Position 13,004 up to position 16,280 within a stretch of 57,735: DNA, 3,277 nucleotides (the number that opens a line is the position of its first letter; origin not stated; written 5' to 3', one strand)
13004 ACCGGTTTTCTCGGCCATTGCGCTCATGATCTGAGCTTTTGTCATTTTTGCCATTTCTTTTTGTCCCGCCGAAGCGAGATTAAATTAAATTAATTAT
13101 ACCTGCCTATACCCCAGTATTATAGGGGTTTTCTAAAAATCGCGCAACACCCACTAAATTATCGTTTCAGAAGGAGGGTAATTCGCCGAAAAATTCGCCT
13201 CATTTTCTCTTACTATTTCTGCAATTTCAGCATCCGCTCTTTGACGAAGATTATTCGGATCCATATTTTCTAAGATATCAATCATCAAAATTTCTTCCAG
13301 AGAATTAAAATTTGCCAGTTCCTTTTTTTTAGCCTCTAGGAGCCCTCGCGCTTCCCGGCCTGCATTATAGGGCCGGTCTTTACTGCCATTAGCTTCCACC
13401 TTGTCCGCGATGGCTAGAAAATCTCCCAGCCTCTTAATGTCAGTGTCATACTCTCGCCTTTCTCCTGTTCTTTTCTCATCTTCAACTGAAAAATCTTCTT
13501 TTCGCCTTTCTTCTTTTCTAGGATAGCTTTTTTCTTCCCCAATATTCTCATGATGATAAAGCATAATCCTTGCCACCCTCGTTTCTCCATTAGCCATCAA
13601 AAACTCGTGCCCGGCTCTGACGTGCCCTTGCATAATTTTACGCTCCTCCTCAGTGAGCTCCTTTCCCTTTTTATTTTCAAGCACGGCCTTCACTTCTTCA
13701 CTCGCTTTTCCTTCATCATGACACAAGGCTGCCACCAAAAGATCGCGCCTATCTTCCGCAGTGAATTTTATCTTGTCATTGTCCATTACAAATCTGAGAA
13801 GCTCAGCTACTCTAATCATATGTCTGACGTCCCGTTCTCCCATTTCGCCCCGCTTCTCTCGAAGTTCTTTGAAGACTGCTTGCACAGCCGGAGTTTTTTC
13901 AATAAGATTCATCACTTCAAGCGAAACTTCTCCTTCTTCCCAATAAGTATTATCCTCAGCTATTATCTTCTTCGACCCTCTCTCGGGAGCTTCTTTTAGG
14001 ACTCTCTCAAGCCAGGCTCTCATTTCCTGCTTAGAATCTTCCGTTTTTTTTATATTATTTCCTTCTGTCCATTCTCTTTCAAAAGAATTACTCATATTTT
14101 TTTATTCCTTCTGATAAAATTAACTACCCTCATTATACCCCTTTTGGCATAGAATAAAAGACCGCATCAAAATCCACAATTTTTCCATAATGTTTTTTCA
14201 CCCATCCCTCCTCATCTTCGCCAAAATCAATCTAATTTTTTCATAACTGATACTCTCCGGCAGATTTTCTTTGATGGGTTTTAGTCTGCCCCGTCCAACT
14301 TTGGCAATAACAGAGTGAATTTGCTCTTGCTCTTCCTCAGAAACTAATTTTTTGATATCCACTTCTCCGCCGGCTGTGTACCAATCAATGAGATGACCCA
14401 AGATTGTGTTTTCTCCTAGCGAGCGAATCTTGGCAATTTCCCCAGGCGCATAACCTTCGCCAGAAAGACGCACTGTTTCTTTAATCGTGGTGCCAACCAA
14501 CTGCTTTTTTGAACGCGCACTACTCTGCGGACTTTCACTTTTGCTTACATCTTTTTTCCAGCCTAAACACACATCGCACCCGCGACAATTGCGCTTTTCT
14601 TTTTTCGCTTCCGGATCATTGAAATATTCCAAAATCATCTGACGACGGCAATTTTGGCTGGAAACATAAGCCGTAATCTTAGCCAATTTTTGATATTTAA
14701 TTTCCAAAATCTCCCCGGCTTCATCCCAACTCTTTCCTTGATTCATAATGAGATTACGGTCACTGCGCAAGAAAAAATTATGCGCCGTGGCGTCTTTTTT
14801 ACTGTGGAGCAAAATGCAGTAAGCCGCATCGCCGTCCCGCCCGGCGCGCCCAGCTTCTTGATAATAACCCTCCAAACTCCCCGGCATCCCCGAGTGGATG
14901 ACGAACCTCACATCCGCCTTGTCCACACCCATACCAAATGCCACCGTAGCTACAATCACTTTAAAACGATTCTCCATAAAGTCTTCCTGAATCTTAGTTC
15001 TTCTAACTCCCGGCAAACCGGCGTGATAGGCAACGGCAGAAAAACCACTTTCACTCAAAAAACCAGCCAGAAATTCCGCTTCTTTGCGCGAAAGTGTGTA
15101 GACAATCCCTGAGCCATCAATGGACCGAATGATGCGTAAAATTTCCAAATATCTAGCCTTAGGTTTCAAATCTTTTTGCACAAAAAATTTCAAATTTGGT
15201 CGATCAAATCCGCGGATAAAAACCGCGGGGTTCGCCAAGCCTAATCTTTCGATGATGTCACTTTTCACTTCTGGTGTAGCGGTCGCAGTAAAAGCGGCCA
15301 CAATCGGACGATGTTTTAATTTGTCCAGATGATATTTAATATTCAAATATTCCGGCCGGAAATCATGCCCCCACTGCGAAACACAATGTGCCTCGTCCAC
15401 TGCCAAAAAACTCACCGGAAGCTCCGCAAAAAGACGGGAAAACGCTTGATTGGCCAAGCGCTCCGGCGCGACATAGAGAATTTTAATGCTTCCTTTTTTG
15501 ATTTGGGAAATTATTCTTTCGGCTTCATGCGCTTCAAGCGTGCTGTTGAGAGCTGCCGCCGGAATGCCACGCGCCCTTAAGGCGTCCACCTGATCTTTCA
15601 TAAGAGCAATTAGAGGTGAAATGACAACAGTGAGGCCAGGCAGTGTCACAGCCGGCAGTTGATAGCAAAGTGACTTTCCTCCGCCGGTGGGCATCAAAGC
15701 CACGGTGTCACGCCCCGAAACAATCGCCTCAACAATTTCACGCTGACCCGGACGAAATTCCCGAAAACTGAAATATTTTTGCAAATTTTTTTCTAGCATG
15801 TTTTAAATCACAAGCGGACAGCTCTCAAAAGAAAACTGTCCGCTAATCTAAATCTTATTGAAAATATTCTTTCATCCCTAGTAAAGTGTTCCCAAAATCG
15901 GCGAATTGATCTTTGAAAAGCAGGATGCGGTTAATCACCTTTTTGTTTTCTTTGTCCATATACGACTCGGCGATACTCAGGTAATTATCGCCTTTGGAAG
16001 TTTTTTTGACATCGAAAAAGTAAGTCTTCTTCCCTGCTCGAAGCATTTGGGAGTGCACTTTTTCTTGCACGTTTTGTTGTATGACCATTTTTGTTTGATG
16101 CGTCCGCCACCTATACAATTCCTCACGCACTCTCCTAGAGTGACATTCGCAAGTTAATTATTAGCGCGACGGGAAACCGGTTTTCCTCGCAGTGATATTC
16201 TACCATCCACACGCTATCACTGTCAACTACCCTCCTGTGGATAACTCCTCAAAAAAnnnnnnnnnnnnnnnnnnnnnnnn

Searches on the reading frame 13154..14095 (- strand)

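Call 23: search_protein_families(library=pfam, proteins=[window:13154-14095:-], max_evalue=0.001)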
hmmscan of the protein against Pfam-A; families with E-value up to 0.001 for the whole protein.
window:13154-14095:- (313 aa): 3 families
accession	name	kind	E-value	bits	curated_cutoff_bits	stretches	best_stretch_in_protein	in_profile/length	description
PF01966.28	HD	-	2.7e-11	44.2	22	1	91-235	3-115/116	HD domain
PF13487.12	HD_5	-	7e-07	29.6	27.2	1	108-185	31-109/170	HD domain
PF18019.7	Cas3_HD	-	0.00063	20.2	23.1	0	112-211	49-151/207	Cas3, HD domain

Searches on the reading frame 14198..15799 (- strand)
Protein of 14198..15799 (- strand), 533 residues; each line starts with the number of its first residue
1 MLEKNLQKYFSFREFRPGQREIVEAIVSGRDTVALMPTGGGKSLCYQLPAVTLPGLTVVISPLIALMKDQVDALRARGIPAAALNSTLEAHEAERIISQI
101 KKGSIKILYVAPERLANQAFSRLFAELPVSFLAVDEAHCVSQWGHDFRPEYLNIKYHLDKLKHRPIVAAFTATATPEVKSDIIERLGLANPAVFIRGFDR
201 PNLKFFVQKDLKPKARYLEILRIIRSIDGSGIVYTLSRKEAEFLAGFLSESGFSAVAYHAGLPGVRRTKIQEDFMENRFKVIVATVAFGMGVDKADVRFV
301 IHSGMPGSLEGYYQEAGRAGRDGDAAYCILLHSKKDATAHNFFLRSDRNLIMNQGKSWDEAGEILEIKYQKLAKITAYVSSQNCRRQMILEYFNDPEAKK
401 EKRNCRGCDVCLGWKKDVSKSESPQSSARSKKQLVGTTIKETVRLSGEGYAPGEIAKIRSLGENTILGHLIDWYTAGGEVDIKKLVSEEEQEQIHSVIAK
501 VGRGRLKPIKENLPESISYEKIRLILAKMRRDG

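Call 12: search_protein_families(library=pfam, proteins=[window:14198-15799:-], max_evalue=0.01)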
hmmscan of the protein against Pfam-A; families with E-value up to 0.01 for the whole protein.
window:14198-15799:- (533 aa): 5 families
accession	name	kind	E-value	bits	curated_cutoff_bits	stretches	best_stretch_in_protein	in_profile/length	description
PF00270.35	DEAD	-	1.2e-28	100.4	26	1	16-179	1-165/167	DEAD/DEAH box helicase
PF14493.12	HTH_40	-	1.3e-25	89.9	27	1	439-526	2-89/89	Helix-turn-helix domain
PF00271.37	Helicase_C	-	2e-22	80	23.5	1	223-323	9-110/110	Helicase conserved C-terminal domain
PF16124.10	RecQ_Zn_bind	-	1.1e-12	48.9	25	1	336-412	3-66/66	RecQ zinc-binding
PF04851.21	ResIII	-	0.0013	19.1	22.5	1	14-173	3-161/164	Type III restriction enzyme, res subunit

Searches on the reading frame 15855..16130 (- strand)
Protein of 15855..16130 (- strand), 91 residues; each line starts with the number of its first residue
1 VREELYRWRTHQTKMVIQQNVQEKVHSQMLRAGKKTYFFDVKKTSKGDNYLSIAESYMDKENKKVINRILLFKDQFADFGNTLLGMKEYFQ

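Call 12: search_protein_families(library=pfam, proteins=[window:15855-16130:-], max_evalue=0.01)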
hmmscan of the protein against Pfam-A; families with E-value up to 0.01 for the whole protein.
window:15855-16130:- (91 aa): 2 families
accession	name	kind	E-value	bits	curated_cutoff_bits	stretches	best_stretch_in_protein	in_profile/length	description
PF11680.14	DUF3276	-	7.1e-16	58.9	23.1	1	19-90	6-81/131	Protein of unknown function (DUF3276)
PF04845.19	PurA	-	0.0014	18.5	25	1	24-78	3-135/219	PurA ssDNA and RNA-binding protein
